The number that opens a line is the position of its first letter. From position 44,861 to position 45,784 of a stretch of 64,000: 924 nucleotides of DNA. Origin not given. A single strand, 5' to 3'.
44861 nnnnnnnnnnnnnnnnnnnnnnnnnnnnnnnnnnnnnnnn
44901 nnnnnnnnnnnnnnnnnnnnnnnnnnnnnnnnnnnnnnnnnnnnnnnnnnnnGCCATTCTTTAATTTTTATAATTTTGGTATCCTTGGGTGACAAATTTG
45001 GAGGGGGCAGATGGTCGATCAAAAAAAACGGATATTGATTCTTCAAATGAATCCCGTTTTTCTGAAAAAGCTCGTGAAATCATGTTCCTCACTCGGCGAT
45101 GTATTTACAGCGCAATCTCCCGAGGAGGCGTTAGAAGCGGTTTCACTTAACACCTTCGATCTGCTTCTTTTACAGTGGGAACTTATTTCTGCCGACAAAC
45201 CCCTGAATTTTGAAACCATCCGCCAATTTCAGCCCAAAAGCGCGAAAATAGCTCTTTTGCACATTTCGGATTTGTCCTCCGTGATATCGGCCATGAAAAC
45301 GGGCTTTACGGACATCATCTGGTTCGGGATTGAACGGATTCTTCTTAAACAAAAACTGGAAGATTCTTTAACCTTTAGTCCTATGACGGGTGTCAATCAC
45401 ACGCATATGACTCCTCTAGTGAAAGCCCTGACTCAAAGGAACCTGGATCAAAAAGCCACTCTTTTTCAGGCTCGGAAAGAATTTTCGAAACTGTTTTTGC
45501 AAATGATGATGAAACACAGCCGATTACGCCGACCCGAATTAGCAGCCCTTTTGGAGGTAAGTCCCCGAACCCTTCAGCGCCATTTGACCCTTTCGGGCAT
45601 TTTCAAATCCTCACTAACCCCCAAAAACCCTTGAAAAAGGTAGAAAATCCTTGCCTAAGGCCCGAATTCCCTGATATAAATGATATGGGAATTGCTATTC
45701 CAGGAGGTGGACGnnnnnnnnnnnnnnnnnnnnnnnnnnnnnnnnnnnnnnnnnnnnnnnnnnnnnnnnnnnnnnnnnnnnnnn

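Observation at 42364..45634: NtrC-type regulator with an inactivated AAA+ core, its kinase, and a pseudo-receiver/HTH protein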

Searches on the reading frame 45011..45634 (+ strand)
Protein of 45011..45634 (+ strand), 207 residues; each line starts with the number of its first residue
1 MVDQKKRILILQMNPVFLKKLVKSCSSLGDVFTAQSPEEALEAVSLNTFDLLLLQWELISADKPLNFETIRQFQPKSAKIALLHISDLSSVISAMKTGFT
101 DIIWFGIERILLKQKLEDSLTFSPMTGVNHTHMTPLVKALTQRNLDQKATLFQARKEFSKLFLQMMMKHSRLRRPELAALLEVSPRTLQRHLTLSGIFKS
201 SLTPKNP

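Call 3: search_protein_families(library=pfam, proteins=[window:45011-45634:+], max_evalue=0.1)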
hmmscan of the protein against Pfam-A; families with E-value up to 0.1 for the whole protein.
window:45011-45634:+ (207 aa): 4 families
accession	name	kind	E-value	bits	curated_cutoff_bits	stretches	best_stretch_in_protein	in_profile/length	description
PF00072.30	Response_reg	-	0.00076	20.1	30.2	1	18-104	11-98/111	Response regulator receiver domain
PF08279.18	HTH_11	-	0.035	14.4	25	1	163-192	6-36/55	HTH domain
PF20432.4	Xre-like-HTH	-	0.052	14.3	25.8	0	168-190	20-42/63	Antitoxin Xre-like helix-turn-helix domain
PF02954.25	HTH_8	-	0.055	13.6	22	1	157-191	4-38/42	Bacterial regulatory protein, Fis family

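Call 4: search_protein_families(library=ncbifam, proteins=[window:45011-45634:+], max_evalue=0.1)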
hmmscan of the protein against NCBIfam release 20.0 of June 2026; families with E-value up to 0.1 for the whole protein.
window:45011-45634:+ (207 aa): 9 families
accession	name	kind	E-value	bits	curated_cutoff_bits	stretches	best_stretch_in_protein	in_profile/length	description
NF011695.0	PRK15115.1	equivalog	0.00086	18.2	763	1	4-130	5-132/445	two-component system response regulator GlrR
NF007689.0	PRK10365.1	equivalog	0.0021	16.9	760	1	30-129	31-130/441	sigma-54-dependent response regulator transcription factor ZraR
NF053512.1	nitric_RR_NosR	exception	0.0026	16.8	400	1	29-98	23-92/422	response regulator c-di-GMP phosphodiesterase, NosR family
NF049968.1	QhpR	equivalog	0.0083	15.3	250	1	137-196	170-227/284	AraC-like transcriptional regulator QhpR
NF008176.1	PRK10923.1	equivalog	0.009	14.6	620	0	33-102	32-101/469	nitrogen regulation protein NR(I)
NF007135.0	PRK09581.1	equivalog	0.017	13.9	474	1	4-112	154-264/457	PleD family two-component system response regulator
TIGR01818.1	ntrC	equivalog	0.02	13.7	558.6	0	134-192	400-460/463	nitrogen regulation protein NR(I)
NF007935.0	PRK10651.1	equivalog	0.045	12.9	250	1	3-102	4-106/216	two-component system response regulator NarL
NF049845.1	Xre_ParS_antitoxin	subfamily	0.064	13.4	90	0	162-199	6-43/112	type II RES/Xre toxin-antitoxin system antitoxin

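Call 15: find_homologous_proteins(query=window:45011-45634:+, max_evalue=0.001)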
Query window:45011-45634:+ (207 aa): 12 proteins with E <= 0.001 among 384 candidates.
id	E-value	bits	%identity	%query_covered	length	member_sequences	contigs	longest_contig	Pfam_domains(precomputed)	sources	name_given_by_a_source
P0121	1.6e-126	437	100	100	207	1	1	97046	-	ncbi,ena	-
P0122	7.0e-62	227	53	100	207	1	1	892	-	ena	-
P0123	9.2e-62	226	53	100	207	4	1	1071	-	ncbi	-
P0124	1.9e-61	225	56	96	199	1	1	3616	-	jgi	jgi:PleD family two-component response regulator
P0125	1.7e-58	216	52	99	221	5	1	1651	-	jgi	-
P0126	8.4e-54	200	54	81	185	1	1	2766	-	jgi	jgi:DNA-binding response OmpR family regulator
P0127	4.9e-49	185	48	98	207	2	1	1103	-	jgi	-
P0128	1.7e-48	183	48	100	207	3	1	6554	-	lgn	-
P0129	5.7e-48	181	46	97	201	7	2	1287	-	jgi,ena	jgi:DNA-binding NtrC family response regulator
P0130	4.7e-43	165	42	100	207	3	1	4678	-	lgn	-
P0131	3.3e-34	136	41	90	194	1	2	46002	PF00072.31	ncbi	-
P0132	3.3e-31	127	38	90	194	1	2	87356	PF00072.31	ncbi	-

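Call 18: find_related_loci(query=A2, collection=genome_contigs, flank=10000)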
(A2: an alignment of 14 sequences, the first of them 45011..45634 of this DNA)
Query A2 (207 aa) in genome_contigs; peptide patterns used: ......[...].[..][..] (x = any residue, [..] = any of these).
63 stretches matched a pattern; 16 encode a relative of the query (tblastn E <= 1e-3); 16 distinct loci.
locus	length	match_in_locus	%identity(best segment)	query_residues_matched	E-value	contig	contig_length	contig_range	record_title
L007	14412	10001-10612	46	1-204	6e-57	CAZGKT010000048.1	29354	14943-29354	MAG TPA_asm: uncultured bacterium isolate binchicken_co162_638 genome assembly, contig: NODE_3207_length_29354_cov_9.493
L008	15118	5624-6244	48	1-207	8e-56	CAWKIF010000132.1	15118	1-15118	MAG: candidate division FCPU426 bacterium isolate MFD04780.bin.2.20 genome assembly, contig: contig_48877, whole genome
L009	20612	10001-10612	43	3-206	8e-52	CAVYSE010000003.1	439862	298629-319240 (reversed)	MAG: candidate division FCPU426 bacterium isolate MFD05580.bin.1.91 genome assembly, contig: contig_19741, whole genome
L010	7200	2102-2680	40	1-193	2e-43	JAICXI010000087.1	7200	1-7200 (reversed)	MAG: bacterium isolate LS_FP_2_bin.106 k141_5217044_length_7200_cov_7.0000, whole genome shotgun sequence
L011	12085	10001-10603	39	7-207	5e-41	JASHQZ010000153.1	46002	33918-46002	MAG: candidate division FCPU426 bacterium isolate JOPF088 JOPF_NEAR_contig_647628, whole genome shotgun sequence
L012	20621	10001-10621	38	3-205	6e-41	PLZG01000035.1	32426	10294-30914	MAG: candidate division FCPU426 bacterium isolate palsa_1180 73.20120700_P3D.179_contig_176198, whole genome shotgun seq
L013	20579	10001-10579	37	1-193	1e-40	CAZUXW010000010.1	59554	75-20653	MAG TPA_asm: uncultured bacterium isolate binchicken_co54_368 genome assembly, contig: NODE_847_length_59554_cov_20.4490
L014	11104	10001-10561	40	7-193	6e-40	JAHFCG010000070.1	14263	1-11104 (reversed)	MAG: candidate division FCPU426 bacterium isolate nzgw216 NODE_1554_length_14264_cov_3.339178, whole genome shotgun sequ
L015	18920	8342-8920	38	1-193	1e-39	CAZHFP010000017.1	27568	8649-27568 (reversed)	MAG TPA_asm: uncultured bacterium isolate binchicken_co54_505 genome assembly, contig: NODE_2953_length_27568_cov_11.961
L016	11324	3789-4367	36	1-193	4e-39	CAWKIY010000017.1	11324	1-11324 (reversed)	MAG: candidate division FCPU426 bacterium isolate MFD04540.bin.2.61 genome assembly, contig: contig_28109, whole genome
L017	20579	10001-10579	39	1-193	2e-38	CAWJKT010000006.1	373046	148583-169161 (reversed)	MAG: uncultured proteobacterium isolate MFD05512.bin.2.30 genome assembly, contig: contig_14580, whole genome shotgun se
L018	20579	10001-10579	39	1-193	3e-38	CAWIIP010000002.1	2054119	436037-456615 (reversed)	MAG: uncultured proteobacterium isolate MFD09286.bin.2.44 genome assembly, contig: contig_44388, whole genome shotgun se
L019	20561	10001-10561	38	7-193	5e-38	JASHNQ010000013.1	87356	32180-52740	MAG: candidate division FCPU426 bacterium isolate JOPF001 JOPF_AWAY_contig_128476, whole genome shotgun sequence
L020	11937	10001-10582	35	1-194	1e-34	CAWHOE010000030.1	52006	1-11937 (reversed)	MAG: candidate division FCPU426 bacterium isolate MFD01223.bin.2.21 genome assembly, contig: contig_17241, whole genome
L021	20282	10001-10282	32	104-196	6e-5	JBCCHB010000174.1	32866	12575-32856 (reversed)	MAG: Chloroflexota bacterium isolate P01_B01_bin.57 k141_1751373_length_32866_cov_33.9644, whole genome shotgun sequence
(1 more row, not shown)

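Call 37: predict_structure(alignment_id=A3)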
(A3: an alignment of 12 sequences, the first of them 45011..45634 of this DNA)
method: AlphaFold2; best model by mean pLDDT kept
length: 207 residues; sequences in the alignment: 12
mean_pLDDT: 75.6   pTM: 0.57
mean pLDDT of the five models: 75.6, 75.0, 74.4, 74.2, 72.0
residues with pLDDT >= 90: 34; 70-90: 113; 50-70: 39; < 50: 21
segments of 3 or more residues with pLDDT < 50: 124-133, 199-207
pLDDT, mean of each block of 10 residues (from residue 1): 74 90 91 91 89 89 74 86 82 83 84 87 46 54 67 71 70 72 75 62 36
secondary structure, 60 per line:
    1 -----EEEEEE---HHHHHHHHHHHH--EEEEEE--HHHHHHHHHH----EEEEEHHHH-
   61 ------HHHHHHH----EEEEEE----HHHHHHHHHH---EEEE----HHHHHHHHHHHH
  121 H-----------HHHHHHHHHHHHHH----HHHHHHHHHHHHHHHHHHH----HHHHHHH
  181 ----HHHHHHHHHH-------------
elements in order: E6-11 H15-26 E29-34 H37-46 E51-55 H56-59 H67-73 E78-83 H88-97 E101-104 H109-121 H133-146 H151-169 H174-180 H185-194

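Call 38: search_protein_representatives(alignment_id=A3)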
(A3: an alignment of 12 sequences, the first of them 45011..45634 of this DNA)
Query: 12 sequences, 207 profile positions. Proteins with E-value up to 0.001 (for the whole library): 5071; up to 1e-10: 75; up to 1e-30: 20. The best 150 are listed.
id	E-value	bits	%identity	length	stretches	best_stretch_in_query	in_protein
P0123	7.0e-100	349.2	-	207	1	1-207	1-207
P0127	7.8e-91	319.7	-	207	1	1-207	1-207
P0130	1.8e-89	315.2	-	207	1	1-207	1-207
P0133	5.5e-65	235.2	-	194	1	1-194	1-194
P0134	1.4e-63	230.7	-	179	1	3-171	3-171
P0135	1.8e-57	210.7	-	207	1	1-205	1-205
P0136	6.7e-57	208.8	-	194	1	1-194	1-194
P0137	1.4e-55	204.5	-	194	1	1-192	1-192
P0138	4.5e-54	199.6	-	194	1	1-193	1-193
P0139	8.6e-50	185.6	-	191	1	5-192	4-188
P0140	2.9e-48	180.6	-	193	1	5-193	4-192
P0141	1.6e-46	175.0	-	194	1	5-194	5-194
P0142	3.3e-46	173.9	-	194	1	6-194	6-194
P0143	1.4e-44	168.6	-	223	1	1-179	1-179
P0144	1.3e-43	165.4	-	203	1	1-194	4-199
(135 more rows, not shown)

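Call 40: fold_search(model_id=the predicted structure, library=pdb)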
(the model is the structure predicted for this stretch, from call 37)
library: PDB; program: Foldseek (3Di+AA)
matches with E <= 10: 1545; with E <= 0.001: 401
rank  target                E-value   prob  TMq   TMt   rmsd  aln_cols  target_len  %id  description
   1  3nns_A                4.3e-07  1.00  0.49  0.85   2.6       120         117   22  BeF3 Activated DrrB Receiver Domain (released 2010-08-11)
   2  3rqi                  7.4e-07  1.00  0.46  0.55  12.4       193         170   16  Crystal structure of a response regulator protein from Burkholderia pseudomallei with a phosphorylated aspartic acid, ca (released 2011-05-11)
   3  4kny_B                1.0e-06  1.00  0.49  0.46   4.4       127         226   22  Crystal structure of the response regulator KdpE complexed to DNA in an active-like conformation (released 2014-02-19)
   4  3kcn_A                1.2e-06  1.00  0.50  0.73   6.3       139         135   19  The crystal structure of adenylate cyclase from Rhodopirellula baltica (released 2009-11-17)
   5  3crn_A                1.4e-06  1.00  0.50  0.78   4.2       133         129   22  Crystal structure of response regulator receiver domain protein (CheY-like) from Methanospirillum hungatei JF-1 (released 2008-04-22)
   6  4kfc_B                1.4e-06  1.00  0.48  0.45   2.8       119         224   22  Crystal structure of a hyperactive mutant of response regulator KdpE complexed to its promoter DNA (released 2014-02-19)
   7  7pvk_A                1.7e-06  1.00  0.50  0.21  12.4       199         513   16  X-ray structure of dimeric PorX (T272A mutant), in complex with pGpG. (released 2022-12-14)
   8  4gvp_A                1.7e-06  1.00  0.45  0.45  15.4       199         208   15  Crystal Structure of the Response Regulator Protein VraR from Staphylococcus aureus (released 2013-05-08)
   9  3f7a_B                1.8e-06  1.00  0.49  0.28  15.5       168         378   18  Structure of Orthorhombic crystal form of Pseudomonas aeruginosa RssB (released 2009-11-24)
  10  1a04_A                1.8e-06  1.00  0.49  0.50  12.7       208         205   17  THE STRUCTURE OF THE NITRATE/NITRITE RESPONSE REGULATOR PROTEIN NARL IN THE MONOCLINIC C2 CRYSTAL FORM (released 1998-03-18)
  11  3crn_B                2.5e-06  1.00  0.51  0.81   3.0       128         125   20  Crystal structure of response regulator receiver domain protein (CheY-like) from Methanospirillum hungatei JF-1 (released 2008-04-22)
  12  6oec_I                2.5e-06  1.00  0.51  0.66  14.0       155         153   15  Yeast Spc42 Trimeric Coiled-Coil Amino Acids 181-211 fused to PDB: 3H5I (released 2019-04-24)
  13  6oec_E                2.6e-06  1.00  0.51  0.65  11.0       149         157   19  Yeast Spc42 Trimeric Coiled-Coil Amino Acids 181-211 fused to PDB: 3H5I (released 2019-04-24)
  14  7pva_B                2.6e-06  1.00  0.49  0.21  12.3       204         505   14  1.9 Angstrom crystal structure of dimeric PorX, co-crystallized in the presence of zinc (released 2022-12-14)
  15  6oec_H                2.8e-06  1.00  0.51  0.68  14.4       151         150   16  Yeast Spc42 Trimeric Coiled-Coil Amino Acids 181-211 fused to PDB: 3H5I (released 2019-04-24)
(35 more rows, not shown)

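Call 51: search_solved_structures(query=A3, max_evalue=1, show_alignments=2)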
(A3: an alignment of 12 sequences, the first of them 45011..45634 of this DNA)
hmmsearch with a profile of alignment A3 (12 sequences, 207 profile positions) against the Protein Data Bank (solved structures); distinct sequences matched with E-value up to 1: 122 (the best 60 are shown).
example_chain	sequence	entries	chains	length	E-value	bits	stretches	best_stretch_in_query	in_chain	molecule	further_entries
4l4u_A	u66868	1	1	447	1.8e-10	44.1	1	5-127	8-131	Transcriptional regulator (NtrC family)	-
1zy2_A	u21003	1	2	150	3.7e-10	43.1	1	7-127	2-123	transcriptional regulator NtrC1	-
1ny5_A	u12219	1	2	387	4.4e-09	39.5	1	7-127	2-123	transcriptional regulator (NtrC family)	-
3crn_A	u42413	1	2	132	1.3e-08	38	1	6-132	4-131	Response regulator receiver domain protein, CheY-like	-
3rqi_A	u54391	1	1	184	4.5e-08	36.2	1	4-126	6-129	Response regulator protein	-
9xzo_A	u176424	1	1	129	2.2e-07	34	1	7-130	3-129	De novo protein M1X0B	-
3w9s_A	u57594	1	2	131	3.7e-07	33.2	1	7-132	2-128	OmpR family response regulator in two-component regulatory system with BasS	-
8uvx_B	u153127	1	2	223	2.3e-06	30.6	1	7-121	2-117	DNA-binding response regulator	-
8uuz_A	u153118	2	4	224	2.5e-06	30.5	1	7-121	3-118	DNA-binding response regulator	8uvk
6z4c_A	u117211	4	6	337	5.6e-06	29.4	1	6-107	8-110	Regulator of RpoS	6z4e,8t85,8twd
1dc7_A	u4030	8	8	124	7.3e-06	29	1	8-112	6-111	NITROGEN REGULATION PROTEIN | NITROGEN REGULATION PROTEIN NR(I) | NTRC RECEIVER DOMAIN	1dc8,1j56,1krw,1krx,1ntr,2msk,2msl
8jo2_H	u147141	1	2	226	8.2e-06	28.8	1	7-143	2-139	DNA-binding transcriptional regulator BasR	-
4s04_A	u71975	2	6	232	8.8e-06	28.7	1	7-143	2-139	DNA-binding transcriptional regulator BasR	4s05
6od1_A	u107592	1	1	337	3.4e-05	26.8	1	6-107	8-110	Regulator of RpoS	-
3n53_A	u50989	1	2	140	3.7e-05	26.7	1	6-123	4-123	Response regulator receiver modulated diguanylate cyclase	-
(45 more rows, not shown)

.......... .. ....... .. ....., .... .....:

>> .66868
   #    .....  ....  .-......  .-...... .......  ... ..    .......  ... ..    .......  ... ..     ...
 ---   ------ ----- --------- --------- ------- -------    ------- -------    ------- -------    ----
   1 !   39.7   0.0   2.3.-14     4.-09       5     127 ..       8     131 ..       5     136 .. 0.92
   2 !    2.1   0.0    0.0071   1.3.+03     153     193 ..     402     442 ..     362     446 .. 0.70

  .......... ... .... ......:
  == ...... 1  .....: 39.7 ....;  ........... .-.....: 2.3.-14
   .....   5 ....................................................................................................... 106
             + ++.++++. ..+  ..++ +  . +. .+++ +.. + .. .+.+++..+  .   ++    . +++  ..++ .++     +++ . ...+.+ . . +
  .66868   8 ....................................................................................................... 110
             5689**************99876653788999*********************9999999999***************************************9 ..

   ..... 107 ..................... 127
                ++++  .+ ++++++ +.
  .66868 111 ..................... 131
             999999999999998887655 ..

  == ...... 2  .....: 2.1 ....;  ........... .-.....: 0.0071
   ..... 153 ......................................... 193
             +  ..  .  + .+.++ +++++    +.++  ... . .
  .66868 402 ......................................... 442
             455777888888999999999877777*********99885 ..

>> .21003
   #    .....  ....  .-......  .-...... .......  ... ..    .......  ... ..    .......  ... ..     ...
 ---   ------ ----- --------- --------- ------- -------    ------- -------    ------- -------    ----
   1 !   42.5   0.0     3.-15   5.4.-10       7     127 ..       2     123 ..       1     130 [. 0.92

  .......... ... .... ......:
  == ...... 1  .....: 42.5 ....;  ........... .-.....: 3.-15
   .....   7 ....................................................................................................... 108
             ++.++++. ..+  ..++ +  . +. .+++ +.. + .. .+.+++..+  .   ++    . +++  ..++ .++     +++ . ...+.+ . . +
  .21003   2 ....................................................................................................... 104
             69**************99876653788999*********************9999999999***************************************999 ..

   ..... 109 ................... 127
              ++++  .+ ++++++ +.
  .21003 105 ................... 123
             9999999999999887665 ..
